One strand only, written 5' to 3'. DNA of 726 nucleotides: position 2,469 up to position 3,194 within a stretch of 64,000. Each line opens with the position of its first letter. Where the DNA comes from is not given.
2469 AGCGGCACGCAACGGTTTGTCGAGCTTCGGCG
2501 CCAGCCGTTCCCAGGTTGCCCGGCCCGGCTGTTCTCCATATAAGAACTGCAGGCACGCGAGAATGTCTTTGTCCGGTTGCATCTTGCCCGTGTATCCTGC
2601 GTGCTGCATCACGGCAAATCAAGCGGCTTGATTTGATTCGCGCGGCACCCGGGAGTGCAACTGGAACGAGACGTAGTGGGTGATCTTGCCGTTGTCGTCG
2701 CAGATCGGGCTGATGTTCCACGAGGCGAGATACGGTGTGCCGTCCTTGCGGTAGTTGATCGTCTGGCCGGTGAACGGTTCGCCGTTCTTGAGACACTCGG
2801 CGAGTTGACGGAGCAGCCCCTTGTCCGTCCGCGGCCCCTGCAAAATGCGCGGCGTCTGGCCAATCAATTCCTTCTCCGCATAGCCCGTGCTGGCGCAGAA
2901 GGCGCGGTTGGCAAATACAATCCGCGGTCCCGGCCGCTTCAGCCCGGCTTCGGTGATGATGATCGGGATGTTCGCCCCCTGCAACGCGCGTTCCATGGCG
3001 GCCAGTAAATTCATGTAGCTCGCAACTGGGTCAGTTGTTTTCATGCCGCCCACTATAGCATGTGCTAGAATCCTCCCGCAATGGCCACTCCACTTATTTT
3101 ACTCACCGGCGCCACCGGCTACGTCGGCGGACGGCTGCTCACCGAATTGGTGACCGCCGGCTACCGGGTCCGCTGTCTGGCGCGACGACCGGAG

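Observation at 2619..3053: Short LOV protein with the adduct-forming cysteine replaced (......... instead of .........)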

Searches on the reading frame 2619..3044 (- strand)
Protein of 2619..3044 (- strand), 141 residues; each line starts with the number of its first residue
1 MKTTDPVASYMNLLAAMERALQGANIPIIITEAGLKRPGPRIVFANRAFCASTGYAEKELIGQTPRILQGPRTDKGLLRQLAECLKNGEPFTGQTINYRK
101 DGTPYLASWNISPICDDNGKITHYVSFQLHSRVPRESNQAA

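Call 3: search_protein_families(library=pfam, proteins=[window:2622-3044:-], max_evalue=1)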
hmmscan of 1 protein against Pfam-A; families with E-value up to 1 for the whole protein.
seq(141 aa): 6 families
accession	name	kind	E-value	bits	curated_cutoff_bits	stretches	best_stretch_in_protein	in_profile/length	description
PF13426.13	PAS_9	-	5.5e-14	52.7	27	1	41-127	12-97/103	PAS domain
PF00989.32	PAS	-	1.8e-13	50.9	22.6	1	17-127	3-109/113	PAS fold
PF08447.18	PAS_3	-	2.6e-10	40.8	25.6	1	42-127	1-88/89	PAS fold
PF08448.16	PAS_4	-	2e-08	34.9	23.1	1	41-124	16-98/110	PAS fold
PF13188.13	PAS_8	-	0.00031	21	21.8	1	18-71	4-53/65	PAS domain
PF24990.1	PAS_13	-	0.28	11.9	27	1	41-128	11-54/143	ERT1/acuK family PAS domain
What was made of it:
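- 2619..3044 (-): Gene for a 141-aa stand-alone LOV-like PAS protein of the 'TP type'. The mechanical ORF extends to GTG 3053. Pfam PAS_9/PAS (call 3).
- Checked: Its product matches Pfam PAS_9 and PAS (E 5e-14, call 3).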

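Call 4: search_solved_structures(query=window:2622-3044:-, max_evalue=0.01, show_alignments=5)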
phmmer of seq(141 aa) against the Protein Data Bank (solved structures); distinct sequences matched with E-value up to 0.01: 157 (the best 60 are shown).
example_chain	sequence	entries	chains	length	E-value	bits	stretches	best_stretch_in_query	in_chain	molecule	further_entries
3ewk_A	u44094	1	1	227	1.2e-29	105.9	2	15-128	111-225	Sensor protein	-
2z6d_A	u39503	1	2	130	1.2e-22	83.3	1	29-130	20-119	Phototropin-2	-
6rhf_A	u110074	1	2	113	2.5e-21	79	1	28-129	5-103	Multi-sensor hybrid histidine kinase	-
6y7u_A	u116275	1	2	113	2.5e-21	79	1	28-129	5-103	Multi-sensor hybrid histidine kinase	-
8pm1_A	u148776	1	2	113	3.3e-21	78.6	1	28-129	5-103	histidine kinase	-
6ywq_A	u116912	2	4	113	4.7e-21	78.2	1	28-127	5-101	Multi-sensor hybrid histidine kinase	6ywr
6rhg_A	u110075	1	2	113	4.8e-21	78.1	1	28-129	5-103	Multi-sensor hybrid histidine kinase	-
6ywi_A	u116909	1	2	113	4.8e-21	78.1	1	28-128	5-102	Multi-sensor hybrid histidine kinase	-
6yxc_A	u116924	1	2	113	5.7e-21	77.9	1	28-127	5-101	Multi-sensor hybrid histidine kinase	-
6yx4_A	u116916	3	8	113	5.8e-21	77.9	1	28-127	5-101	Multi-sensor hybrid histidine kinase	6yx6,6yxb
6ywg_A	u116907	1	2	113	6.5e-21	77.7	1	28-127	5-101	Multi-sensor hybrid histidine kinase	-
6ywh_A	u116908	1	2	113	6.7e-21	77.7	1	28-127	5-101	Multi-sensor hybrid histidine kinase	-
9u5n_A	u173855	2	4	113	6.7e-21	77.7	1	28-129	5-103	histidine kinase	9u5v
8pky_A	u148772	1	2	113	8.3e-21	77.4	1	28-126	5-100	histidine kinase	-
7ab6_A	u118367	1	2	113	8.6e-21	77.3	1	29-129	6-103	Multi-sensor hybrid histidine kinase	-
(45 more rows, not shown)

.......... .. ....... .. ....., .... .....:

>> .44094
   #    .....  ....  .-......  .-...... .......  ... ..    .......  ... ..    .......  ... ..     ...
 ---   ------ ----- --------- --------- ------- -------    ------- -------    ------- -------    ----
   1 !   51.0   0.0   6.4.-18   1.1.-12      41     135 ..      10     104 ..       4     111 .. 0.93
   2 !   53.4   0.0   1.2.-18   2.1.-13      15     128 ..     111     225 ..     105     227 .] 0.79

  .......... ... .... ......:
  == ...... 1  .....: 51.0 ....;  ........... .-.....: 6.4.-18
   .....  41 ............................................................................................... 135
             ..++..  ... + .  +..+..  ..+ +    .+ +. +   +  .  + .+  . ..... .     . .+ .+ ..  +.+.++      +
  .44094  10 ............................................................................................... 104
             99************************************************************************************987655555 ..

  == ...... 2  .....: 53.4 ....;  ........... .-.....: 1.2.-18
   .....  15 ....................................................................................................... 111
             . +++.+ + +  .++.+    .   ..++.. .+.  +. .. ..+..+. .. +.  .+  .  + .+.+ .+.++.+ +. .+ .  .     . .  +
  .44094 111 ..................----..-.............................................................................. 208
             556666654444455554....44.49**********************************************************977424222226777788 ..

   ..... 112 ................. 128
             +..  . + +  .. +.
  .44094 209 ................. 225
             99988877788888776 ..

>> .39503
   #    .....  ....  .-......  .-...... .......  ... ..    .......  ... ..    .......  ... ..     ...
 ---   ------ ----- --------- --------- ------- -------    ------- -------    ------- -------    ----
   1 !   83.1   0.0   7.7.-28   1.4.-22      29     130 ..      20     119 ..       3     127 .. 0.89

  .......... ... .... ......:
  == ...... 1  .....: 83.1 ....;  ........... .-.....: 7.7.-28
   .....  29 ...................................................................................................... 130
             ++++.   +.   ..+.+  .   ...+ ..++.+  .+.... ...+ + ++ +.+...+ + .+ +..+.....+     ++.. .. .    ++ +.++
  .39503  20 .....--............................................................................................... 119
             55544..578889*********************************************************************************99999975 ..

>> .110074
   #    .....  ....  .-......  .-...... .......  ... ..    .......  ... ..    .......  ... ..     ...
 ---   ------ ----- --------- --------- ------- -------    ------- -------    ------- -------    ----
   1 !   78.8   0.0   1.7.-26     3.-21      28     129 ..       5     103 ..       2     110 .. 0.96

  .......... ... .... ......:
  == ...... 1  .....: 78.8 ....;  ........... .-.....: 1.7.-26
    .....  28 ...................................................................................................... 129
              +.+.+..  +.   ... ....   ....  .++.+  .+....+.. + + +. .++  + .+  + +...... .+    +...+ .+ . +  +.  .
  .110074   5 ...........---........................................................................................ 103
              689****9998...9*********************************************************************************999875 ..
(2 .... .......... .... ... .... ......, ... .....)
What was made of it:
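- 2619..3044 (-): LOV domains are the best PDB hits (call 4).
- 2835..2861 (-): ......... motif (residues 62-70), the E-alpha region. T64 and P65 replace the Asn and the adduct-forming Cys. R66 and Q69 are kept. Ungapped alignment to phot2 LOV1 and CagFbFP (call 4).
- On Short (effector-less) LOV proteins: Pro65 (call 4).
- On NifL/MmoS/Aer-type FAD-binding PAS redox sensors: MmoS PAS-A scores 51 bits against 83 bits for phot2 LOV1 (call 4).
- Closest known: FAD-binding redox-sensing PAS domains: NifL PAS1. Same: They have a non-Asn residue at the N492 position (V in the MmoS alignment of call 4).
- Closest known: FAD-binding redox-sensing PAS domains: NifL PAS1. Different: Their sequence similarity to the query is lower (MmoS domains 51-53 bits versus 83 bits for phot2 LOV1, call 4).
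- Checked: Its best single-domain hits among solved structures are LOV domains: phot2 LOV1 2z6d at 83 bits and E 1e-22, and CagFbFP at 79 bits (call 4).
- The alignment is ungapped, so the residue mapping is secure (call 4).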

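Call 5: find_homologous_proteins(query=window:2622-3044:-, max_evalue=0.00001)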
Query seq(141 aa) (141 aa): 91 proteins with E <= 0.00001 among 100 candidates.
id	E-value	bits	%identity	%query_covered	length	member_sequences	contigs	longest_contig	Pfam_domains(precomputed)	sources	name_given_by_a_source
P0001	1.7e-78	279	93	95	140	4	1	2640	PF08447.19,PF13426.14,PF08448.17,PF00989.32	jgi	jgi:PAS domain S-box-containing protein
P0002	1.7e-76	272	90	96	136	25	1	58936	PF08447.19,PF13426.14,PF08448.17,PF00989.32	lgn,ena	-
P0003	3.8e-75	268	89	96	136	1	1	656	PF08447.19,PF13426.14,PF08448.17,PF00989.32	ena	-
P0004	2.1e-74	266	90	96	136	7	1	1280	PF08447.19,PF13426.14,PF08448.17,PF00989.32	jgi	jgi:PAS domain S-box-containing protein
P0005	2.3e-74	266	88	96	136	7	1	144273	PF08447.19,PF13426.14,PF08448.17,PF00989.32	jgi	jgi:PAS domain S-box-containing protein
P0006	1.3e-73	263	87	96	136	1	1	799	PF08447.19,PF13426.14,PF08448.17,PF00989.32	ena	-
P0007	1.8e-73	263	87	96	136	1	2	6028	PF08447.19,PF13426.14,PF08448.17,PF00989.32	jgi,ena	jgi:PAS domain S-box-containing protein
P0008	6.5e-73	261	87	96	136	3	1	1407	PF08447.19,PF13426.14,PF08448.17,PF00989.32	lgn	-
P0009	7.3e-73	261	87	96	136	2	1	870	PF08447.19,PF13426.14,PF08448.17,PF00989.32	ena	-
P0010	1.6e-72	260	85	96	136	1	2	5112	PF08447.19,PF13426.14,PF00989.32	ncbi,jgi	jgi:PAS domain S-box-containing protein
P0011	3.2e-72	259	83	96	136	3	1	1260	PF08447.19,PF13426.14,PF08448.17,PF00989.32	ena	-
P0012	3.3e-72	258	84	96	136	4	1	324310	PF08447.19,PF13426.14,PF08448.17,PF00989.32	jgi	jgi:PAS domain S-box-containing protein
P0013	4.6e-72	258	87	95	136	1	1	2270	PF08447.19,PF13426.14,PF08448.17,PF00989.32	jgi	jgi:PAS domain S-box-containing protein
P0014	7.7e-72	257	86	96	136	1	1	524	PF08447.19,PF13426.14,PF08448.17,PF00989.32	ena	-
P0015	1.7e-71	256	86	96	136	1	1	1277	PF08447.19,PF13426.14,PF08448.17,PF00989.32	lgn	-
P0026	9.5e-69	247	82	96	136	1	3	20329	PF08447.19,PF13426.14,PF08448.17,PF00989.32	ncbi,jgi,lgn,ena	-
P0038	7.5e-67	241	80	94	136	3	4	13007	PF08447.19,PF13426.14,PF08448.17,PF00989.32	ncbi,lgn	-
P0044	2.1e-65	236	76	95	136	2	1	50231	PF08447.19,PF13426.14,PF08448.17,PF00989.32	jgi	-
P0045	3.6e-65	236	79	93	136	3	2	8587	PF08447.19,PF13426.14,PF13188.14,PF08448.17,PF00989.32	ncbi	-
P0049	2.1e-64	233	77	93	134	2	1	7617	PF08447.19,PF13426.14,PF08448.17,PF00989.32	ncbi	-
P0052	6.4e-60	219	71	92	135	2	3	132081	PF08447.19,PF13426.14,PF08448.17,PF00989.32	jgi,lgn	jgi:PAS domain S-box-containing protein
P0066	2.3e-27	113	59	65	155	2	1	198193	PF08447.19,PF13426.14,PF08448.17,PF00989.32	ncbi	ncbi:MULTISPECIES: PAS domain S-box protein [Halomonadaceae]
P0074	7.9e-24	102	46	82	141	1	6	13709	PF08447.19,PF13426.14,PF08448.17,PF00989.32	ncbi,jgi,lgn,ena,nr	ncbi:MAG: PAS domain S-box protein [Desulfobacteraceae bacterium]|nr:PAS domain S-box protein [Desul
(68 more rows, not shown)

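Call 13: find_encoding_contigs(protein=P0012, flank=10000, max_places=3)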
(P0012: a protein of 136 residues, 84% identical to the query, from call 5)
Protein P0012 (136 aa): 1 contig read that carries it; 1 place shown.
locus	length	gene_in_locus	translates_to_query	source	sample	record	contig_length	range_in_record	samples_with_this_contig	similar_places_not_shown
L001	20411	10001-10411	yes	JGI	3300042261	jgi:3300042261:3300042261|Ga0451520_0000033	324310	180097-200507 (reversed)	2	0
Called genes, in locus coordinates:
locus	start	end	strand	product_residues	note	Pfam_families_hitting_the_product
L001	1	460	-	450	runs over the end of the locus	PF00171:Aldedh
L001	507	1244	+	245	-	PF21033:RMD1-3 (faint), PF13181:TPR_8 (faint), PF13428:TPR_14 (faint), PF00515:TPR_1 (weak), PF07719:TPR_2 (weak)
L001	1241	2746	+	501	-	PF00890:FAD_binding_2 (weak), PF01266:DAO (faint), PF01593:Amino_oxidase, PF03486:HI0933_like (weak), PF07992:Pyr_redox_2 (weak), PF12831:FAD_oxidored (weak), PF13450:NAD_binding_8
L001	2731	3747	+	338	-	PF13506:Glyco_transf_21 (faint), PF13641:Glyco_tranf_2_3, PF00535:Glycos_transf_2, PF10111:Glyco_tranf_2_2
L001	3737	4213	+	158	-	PF18927:CrtO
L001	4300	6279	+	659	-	PF00753:Lactamase_B, PF00581:Rhodanese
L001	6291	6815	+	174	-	PF04143:Sulf_transp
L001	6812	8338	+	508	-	PF04143:Sulf_transp, PF00581:Rhodanese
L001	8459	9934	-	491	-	PF01370:Epimerase, PF05368:NmrA, PF13460:NAD_binding_10, PF11066:DUF2867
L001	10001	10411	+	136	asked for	PF00989:PAS, PF13426:PAS_9, PF08448:PAS_4 (weak), PF08447:PAS_3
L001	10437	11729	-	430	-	PF00875:DNA_photolyase, PF03441:FAD_binding_7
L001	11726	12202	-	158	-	PF03364:Polyketide_cyc, PF28469:DUF8410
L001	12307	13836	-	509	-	PF05362:Lon_C (faint), PF13541:ChlI, PF00158:Sigma54_activat (faint), PF00493:MCM, PF01078:Mg_chelatase, PF07728:AAA_5, PF13335:Mg_chelatase_C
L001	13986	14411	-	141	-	PF08378:NERD (weak), PF02021:UPF0102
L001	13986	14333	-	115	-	PF02021:UPF0102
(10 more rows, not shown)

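Call 14: find_related_loci(query=A1, collection=genome_contigs, flank=10000)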
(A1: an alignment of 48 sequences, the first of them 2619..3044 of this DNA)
Query A1 (141 aa) in genome_contigs; peptide patterns used: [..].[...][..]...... (x = any residue, [..] = any of these).
599 stretches matched a pattern (row limit reached: there are more); 595 encode a relative of the query (tblastn E <= 1e-3); the best 80 are kept; 80 distinct loci.
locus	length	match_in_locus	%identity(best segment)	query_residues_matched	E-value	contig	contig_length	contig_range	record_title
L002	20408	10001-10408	85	1-136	1e-78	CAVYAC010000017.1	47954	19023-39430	MAG: uncultured Verrucomicrobiae bacterium isolate MFD01223.bin.2.30 genome assembly, contig: contig_106835, whole genom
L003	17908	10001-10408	83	1-136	3e-77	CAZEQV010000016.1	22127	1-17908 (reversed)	MAG TPA_asm: uncultured Verrucomicrobiota bacterium isolate binchicken_co107_144 genome assembly, contig: NODE_5862_leng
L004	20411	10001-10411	85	1-137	2e-76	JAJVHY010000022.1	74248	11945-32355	MAG: Verrucomicrobiia bacterium isolate Bin_23R c_000000001362, whole genome shotgun sequence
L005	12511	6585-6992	80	1-136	2e-74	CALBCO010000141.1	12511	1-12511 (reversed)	MAG: uncultured Verrucomicrobiae bacterium isolate N1_Bin_Bin_77_sub_1_1 genome assembly, contig: c_000002648538, whole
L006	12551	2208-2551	79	1-136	1e-51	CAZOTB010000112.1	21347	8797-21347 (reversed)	MAG TPA_asm: uncultured Verrucomicrobiota bacterium isolate binchicken_co107_139 genome assembly, contig: NODE_6160_leng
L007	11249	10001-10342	59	15-128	8e-43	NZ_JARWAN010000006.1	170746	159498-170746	Vreelandella vilamensis strain DSM 21020 contig00006, whole genome shotgun sequence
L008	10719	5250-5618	55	8-128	2e-41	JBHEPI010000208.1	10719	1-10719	MAG: Marinobacter sp. isolate S6_bin.69.orig S6_k141_1995495, whole genome shotgun sequence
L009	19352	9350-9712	52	5-128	7e-41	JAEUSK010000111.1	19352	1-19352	MAG: bacterium isolate new MAG-301 k141_2027821, whole genome shotgun sequence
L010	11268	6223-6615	47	5-139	4e-40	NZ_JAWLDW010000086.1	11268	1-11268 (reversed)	MAG: Rhodohalobacter sp. isolate 20BLK6-1.bin.15 NODE_6292_length_11268_cov_17.030083, whole genome shotgun sequence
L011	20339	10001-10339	55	16-128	7e-40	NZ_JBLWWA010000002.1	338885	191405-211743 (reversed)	MAG: Pseudidiomarina sp. isolate EA13-11 A13maxbin.031RE.5K@2, whole genome shotgun sequence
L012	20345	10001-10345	50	14-128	8e-40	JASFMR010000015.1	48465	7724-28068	MAG: Balneolaceae bacterium isolate D0817S02metaG_Bin_292 D0817S02metaG_FD_scaffold_27_c1, whole genome shotgun sequence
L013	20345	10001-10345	50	14-128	2e-39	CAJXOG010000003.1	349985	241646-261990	MAG TPA_asm: uncultured Aliifodinibius sp. isolate SRR6201613_bin.12_MetaBAT_v2.12.1_MAG genome assembly, contig: NODE_8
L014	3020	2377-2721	52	14-128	2e-39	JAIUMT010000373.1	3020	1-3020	MAG: Balneolales bacterium isolate PBR18_bin42 bin42.contig0372, whole genome shotgun sequence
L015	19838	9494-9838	52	14-128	3e-39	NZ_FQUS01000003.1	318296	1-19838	Fodinibius roseus strain DSM 21986, whole genome shotgun sequence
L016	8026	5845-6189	50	14-128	5e-39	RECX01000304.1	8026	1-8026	MAG: Balneolaceae bacterium isolate DLM2.Bin66 NODE_14881_length_8026_cov_13.9062, whole genome shotgun sequence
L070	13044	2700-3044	50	14-128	2e-37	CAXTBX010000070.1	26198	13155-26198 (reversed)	MAG TPA_asm: uncultured Chthoniobacterales bacterium isolate private_GTX0163_metawrap_bin.1 genome assembly, contig: pri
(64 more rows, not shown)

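Call 22: predict_structure(alignment_id=A1)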
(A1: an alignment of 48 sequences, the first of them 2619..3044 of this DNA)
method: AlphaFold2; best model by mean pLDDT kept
length: 141 residues; sequences in the alignment: 48
mean_pLDDT: 91.7   pTM: 0.82
mean pLDDT of the five models: 91.7, 91.5, 90.8, 90.0, 89.9
residues with pLDDT >= 90: 115; 70-90: 15; 50-70: 6; < 50: 5
segments of 3 or more residues with pLDDT < 50: 138-141
pLDDT, mean of each block of 10 residues (from residue 1): 67 88 96 94 98 98 98 96 96 98 98 95 98 71 38
secondary structure, 60 per line:
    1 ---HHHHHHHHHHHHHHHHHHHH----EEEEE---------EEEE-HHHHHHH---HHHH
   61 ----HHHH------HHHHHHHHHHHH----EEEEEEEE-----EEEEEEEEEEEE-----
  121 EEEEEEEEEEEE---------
elements in order: H4-23 E28-32 E42-45 H47-53 H57-60 H65-68 H75-86 E91-98 E104-115 E121-132
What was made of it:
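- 2976..3035 (-): N-terminal A'alpha-like helix (residues 4-23). It is the only flanking element, because there is no J-alpha helix. DSSP on the AF2 model (call 22).
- On Canonical LOV photoreceptor domain: AF2 model with pLDDT 91.7 (call 22).
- On Short (effector-less) LOV proteins: The protein is 141 aa, with helix 4-23, core 28-132 and no further domain (calls 3, 22).
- Checked: The AlphaFold2 model (pLDDT 91.7) shows an N-terminal helix (residues 4-23) and a PAS core (28-132), with no J-alpha helix (call 22).
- The structure prediction is confident (call 22).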

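Call 25: search_protein_families(library=pfam, alignment_id=A2, max_evalue=0.0001)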
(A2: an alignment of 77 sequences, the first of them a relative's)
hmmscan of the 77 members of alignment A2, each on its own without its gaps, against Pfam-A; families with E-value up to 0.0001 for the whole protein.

A. member 1, L001:10001-10408:+ (136 aa): 5 families
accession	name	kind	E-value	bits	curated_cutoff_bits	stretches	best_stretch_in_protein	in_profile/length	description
PF00989.32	PAS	-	3.7e-13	49.9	22.6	1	41-127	22-109/113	PAS fold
PF13426.13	PAS_9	-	4.6e-13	49.8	27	1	41-127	12-97/103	PAS domain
PF08447.18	PAS_3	-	3.5e-09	37.3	25.6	1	42-127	1-88/89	PAS fold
PF08448.16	PAS_4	-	3.3e-07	31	23.1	1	41-125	16-100/110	PAS fold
PF13188.13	PAS_8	-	5.5e-05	23.4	21.8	0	18-74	4-53/65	PAS domain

B. families by the number of members that match (of 77 scanned): 22 families
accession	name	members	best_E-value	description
PF08447.18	PAS_3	77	6.7e-79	PAS fold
PF13426.13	PAS_9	77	1.3e-76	PAS domain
PF00989.32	PAS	77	1.2e-67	PAS fold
PF08448.16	PAS_4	77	5.5e-49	PAS fold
PF13188.13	PAS_8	71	4.9e-36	PAS domain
PF14598.12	PAS_11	25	4.6e-09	PAS domain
PF24990.1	PAS_13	16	6.5e-07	ERT1/acuK family PAS domain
PF00990.26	GGDEF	14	6.1e-48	Diguanylate cyclase, GGDEF domain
PF18095.7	PAS_12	14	1.5e-08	UPF0242 C-terminal PAS-like domain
PF02518.31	HATPase_c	12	1.3e-32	Histidine kinase-, DNA gyrase B-, and HSP90-like ATPase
PF00512.31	HisKA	9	3.8e-19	His Kinase A (phospho-acceptor) domain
PF00072.30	Response_reg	6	2.4e-44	Response regulator receiver domain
PF12860.13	PAS_7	5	1.2e-12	PAS fold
PF22335.1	Cas10-Cmr2_palm2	5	3.8e-08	Cas10/Cmr2, second palm domain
PF07730.19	HisKA_3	3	3.1e-13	Histidine kinase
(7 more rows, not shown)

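Call 26: fold_search(model_id=the predicted structure, library=pdb)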
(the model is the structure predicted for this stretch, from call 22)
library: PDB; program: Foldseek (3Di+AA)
matches with E <= 10: 1269; with E <= 0.001: 524
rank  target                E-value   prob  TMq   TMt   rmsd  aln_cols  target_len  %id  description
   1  6pps_D                7.1e-12  1.00  0.77  0.43   1.8       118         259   34  A blue light illuminated LOV-PAS construct from the LOV-HK sensory protein from Brucella abortus (construct 15-273) (released 2020-07-15)
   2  6pps_B                8.4e-12  1.00  0.75  0.42   3.9       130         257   33  A blue light illuminated LOV-PAS construct from the LOV-HK sensory protein from Brucella abortus (construct 15-273) (released 2020-07-15)
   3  6ph2_B                1.1e-11  1.00  0.75  0.85   1.5       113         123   35  Complete LOV domain from the LOV-HK sensory protein from Brucella abortus (mutant C69S, construct 15-155) (released 2020-12-30)
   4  9vf7_A                1.5e-11  1.00  0.77  0.77   1.4       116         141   33  Structure of Meiothermus ruber Mrub_1259 LOV domain with N- and C-terminal alpha helices (MrLOVe) (released 2025-06-25)
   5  6pps_A                1.6e-11  1.00  0.77  0.44   2.0       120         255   33  A blue light illuminated LOV-PAS construct from the LOV-HK sensory protein from Brucella abortus (construct 15-273) (released 2020-07-15)
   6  6pps_C                1.9e-11  1.00  0.75  0.42   1.6       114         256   35  A blue light illuminated LOV-PAS construct from the LOV-HK sensory protein from Brucella abortus (construct 15-273) (released 2020-07-15)
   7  6ph2_D                2.4e-11  1.00  0.75  0.85   1.5       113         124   35  Complete LOV domain from the LOV-HK sensory protein from Brucella abortus (mutant C69S, construct 15-155) (released 2020-12-30)
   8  6ph2_A                2.5e-11  1.00  0.75  0.84   1.5       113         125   35  Complete LOV domain from the LOV-HK sensory protein from Brucella abortus (mutant C69S, construct 15-155) (released 2020-12-30)
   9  3t50_B                2.8e-11  1.00  0.71  0.92   1.8       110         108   35  X-ray structure of the LOV domain from the LOV-HK sensory protein from Brucella abortus (dark state). (released 2012-06-13)
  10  9vf7_D                3.5e-11  1.00  0.76  0.77   1.7       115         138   33  Structure of Meiothermus ruber Mrub_1259 LOV domain with N- and C-terminal alpha helices (MrLOVe) (released 2025-06-25)
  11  2z6d_A                3.5e-11  1.00  0.73  0.86   2.1       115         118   35  Crystal structure of LOV1 domain of phototropin2 from Arabidopsis thaliana (released 2008-07-29)
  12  6ph2_C                4.2e-11  1.00  0.75  0.84   1.5       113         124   35  Complete LOV domain from the LOV-HK sensory protein from Brucella abortus (mutant C69S, construct 15-155) (released 2020-12-30)
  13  7tbn_A                4.9e-11  1.00  0.74  0.29   2.2       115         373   30  LOV2-DARPIN fusion : D11 (released 2023-07-05)
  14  9vf7_B                5.8e-11  1.00  0.76  0.77   1.4       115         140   33  Structure of Meiothermus ruber Mrub_1259 LOV domain with N- and C-terminal alpha helices (MrLOVe) (released 2025-06-25)
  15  6ph3_C                7.2e-11  1.00  0.74  0.44   1.6       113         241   35  LOV-PAS construct from the LOV-HK sensory protein from Brucella abortus (dark-adapted, construct 15-273) (released 2020-12-30)
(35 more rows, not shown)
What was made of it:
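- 2619..3044 (-): AF2 pLDDT 91.7, and Foldseek top hits are all LOV domains (calls 22, 26).
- On Canonical LOV photoreceptor domain: The top 39 Foldseek PDB hits are LOV domains, with TM 0.7-0.77 and rmsd 1.3-2 A (call 26).
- Closest known: Short bacterial LOV photoreceptors: DsLOV. Same: They are the closest structural matches (Foldseek list, call 26).
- Closest known: FAD-binding redox-sensing PAS domains: NifL PAS1. Same: NifL PAS1 matches the model with TM 0.77 (call 26).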
